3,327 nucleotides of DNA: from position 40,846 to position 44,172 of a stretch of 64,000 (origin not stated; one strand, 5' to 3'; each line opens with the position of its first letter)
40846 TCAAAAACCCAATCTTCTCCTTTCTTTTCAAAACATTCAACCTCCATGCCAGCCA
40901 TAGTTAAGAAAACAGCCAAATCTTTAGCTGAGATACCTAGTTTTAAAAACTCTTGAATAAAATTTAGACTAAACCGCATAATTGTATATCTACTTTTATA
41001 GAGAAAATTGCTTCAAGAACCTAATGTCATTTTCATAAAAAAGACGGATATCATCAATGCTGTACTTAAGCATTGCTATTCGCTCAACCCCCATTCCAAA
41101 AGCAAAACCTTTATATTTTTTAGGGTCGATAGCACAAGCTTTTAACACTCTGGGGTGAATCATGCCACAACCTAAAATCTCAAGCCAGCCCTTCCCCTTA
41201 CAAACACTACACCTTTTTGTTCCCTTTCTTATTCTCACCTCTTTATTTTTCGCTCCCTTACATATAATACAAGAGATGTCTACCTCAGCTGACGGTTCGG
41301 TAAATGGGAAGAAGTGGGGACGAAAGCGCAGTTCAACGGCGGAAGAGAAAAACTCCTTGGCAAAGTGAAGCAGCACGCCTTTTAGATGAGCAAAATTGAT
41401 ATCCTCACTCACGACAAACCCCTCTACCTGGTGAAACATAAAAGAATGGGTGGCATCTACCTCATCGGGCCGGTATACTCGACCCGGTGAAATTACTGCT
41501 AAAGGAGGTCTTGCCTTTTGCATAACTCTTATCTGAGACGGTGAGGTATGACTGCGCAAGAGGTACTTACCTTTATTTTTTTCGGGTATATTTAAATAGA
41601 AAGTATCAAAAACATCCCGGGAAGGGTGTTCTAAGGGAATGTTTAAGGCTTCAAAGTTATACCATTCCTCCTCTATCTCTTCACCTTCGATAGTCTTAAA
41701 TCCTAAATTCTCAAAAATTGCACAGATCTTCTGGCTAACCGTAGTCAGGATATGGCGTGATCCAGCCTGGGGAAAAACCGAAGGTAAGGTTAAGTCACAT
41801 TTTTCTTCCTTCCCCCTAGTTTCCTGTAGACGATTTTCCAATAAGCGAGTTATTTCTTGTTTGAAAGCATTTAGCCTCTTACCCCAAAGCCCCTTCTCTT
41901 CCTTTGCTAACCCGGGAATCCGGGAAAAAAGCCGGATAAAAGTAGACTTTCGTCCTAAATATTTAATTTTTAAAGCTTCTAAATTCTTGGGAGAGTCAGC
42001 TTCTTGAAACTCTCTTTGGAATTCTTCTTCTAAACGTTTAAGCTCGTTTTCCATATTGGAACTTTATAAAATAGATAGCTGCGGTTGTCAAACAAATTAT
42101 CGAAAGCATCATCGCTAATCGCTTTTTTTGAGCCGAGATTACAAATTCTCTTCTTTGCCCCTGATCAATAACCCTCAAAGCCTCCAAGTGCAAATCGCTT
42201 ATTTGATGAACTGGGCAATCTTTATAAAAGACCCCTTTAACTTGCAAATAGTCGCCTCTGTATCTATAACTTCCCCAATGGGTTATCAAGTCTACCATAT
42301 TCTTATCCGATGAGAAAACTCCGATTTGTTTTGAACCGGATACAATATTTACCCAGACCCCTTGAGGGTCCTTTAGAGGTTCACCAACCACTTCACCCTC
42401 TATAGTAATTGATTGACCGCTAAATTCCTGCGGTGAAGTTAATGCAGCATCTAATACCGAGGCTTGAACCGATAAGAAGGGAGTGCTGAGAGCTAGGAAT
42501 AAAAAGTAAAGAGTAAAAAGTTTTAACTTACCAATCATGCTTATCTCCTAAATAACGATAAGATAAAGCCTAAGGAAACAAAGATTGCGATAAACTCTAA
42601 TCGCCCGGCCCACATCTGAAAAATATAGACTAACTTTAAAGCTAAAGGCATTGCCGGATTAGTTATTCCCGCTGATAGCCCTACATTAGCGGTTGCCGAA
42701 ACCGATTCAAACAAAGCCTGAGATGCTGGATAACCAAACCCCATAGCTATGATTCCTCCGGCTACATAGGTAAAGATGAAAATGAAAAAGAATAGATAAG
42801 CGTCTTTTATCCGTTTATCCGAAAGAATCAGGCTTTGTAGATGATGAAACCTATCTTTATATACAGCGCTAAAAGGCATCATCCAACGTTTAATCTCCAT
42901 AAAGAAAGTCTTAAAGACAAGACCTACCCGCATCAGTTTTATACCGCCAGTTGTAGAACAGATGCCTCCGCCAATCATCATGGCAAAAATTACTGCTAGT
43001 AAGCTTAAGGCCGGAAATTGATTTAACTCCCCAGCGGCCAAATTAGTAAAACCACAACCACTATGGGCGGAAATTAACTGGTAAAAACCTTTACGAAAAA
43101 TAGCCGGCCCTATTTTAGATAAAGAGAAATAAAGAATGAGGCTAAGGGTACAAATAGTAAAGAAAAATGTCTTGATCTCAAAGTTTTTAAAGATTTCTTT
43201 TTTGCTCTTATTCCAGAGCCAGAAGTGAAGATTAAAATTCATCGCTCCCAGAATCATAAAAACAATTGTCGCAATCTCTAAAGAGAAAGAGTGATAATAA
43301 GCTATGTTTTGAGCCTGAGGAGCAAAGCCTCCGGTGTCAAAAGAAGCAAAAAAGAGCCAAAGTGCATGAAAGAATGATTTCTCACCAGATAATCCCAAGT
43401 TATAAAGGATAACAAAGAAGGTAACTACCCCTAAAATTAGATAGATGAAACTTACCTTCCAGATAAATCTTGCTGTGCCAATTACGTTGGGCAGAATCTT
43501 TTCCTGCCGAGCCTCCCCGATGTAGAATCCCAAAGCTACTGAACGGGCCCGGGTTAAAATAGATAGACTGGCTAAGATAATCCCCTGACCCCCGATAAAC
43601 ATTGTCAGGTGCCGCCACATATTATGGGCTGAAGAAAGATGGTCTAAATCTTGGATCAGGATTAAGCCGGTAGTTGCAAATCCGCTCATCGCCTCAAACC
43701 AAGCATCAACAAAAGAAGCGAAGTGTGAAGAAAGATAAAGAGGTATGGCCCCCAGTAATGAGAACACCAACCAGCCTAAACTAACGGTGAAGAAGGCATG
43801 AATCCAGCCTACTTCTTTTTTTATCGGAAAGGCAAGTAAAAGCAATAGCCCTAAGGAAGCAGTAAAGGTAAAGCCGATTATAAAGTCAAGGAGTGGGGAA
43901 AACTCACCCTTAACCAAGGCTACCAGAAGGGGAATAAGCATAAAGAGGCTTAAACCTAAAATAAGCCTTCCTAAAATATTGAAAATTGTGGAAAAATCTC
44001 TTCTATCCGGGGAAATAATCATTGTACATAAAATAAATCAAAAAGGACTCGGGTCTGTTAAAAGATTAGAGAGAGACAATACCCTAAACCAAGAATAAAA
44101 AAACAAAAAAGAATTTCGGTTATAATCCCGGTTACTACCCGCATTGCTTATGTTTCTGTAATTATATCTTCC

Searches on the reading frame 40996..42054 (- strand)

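Call 63: search_protein_families(library=pfam, proteins=[window:40996-42054:-], max_evalue=0.00001)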
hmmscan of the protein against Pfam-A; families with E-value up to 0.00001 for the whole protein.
window:40996-42054:- (352 aa): 2 families
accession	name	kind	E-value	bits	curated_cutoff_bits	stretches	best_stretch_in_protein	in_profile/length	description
PF01409.25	tRNA-synt_2d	-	5.4e-100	334.3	19.8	1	86-350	2-246/246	tRNA synthetases class II core domain (F)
PF02912.23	Phe_tRNA-synt_N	-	1.8e-12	47.5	22.3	1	21-85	2-66/69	Aminoacyl tRNA synthetase class II, N-terminal domain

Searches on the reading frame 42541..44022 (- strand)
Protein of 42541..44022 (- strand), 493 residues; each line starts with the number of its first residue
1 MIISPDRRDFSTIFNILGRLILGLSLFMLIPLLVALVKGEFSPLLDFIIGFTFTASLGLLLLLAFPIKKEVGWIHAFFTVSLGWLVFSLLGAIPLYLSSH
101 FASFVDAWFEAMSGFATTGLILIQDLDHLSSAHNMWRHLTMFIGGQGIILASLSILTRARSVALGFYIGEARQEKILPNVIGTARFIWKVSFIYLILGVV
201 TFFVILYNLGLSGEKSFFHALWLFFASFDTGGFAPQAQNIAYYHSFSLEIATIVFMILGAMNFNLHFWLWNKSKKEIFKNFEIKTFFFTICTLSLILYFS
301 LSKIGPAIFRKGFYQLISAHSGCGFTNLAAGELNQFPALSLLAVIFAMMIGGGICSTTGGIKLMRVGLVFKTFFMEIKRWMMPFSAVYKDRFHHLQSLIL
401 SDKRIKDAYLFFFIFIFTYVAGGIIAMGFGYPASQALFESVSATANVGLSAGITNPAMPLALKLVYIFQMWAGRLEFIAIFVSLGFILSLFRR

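Call 63: search_protein_families(library=pfam, proteins=[window:42541-44022:-], max_evalue=0.00001)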
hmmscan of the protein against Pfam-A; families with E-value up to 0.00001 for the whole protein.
window:42541-44022:- (493 aa): 1 family
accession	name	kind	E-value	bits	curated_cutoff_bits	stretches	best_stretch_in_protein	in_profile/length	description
PF02386.22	TrkH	-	7e-45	153.9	27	1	47-482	5-488/502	Cation transport protein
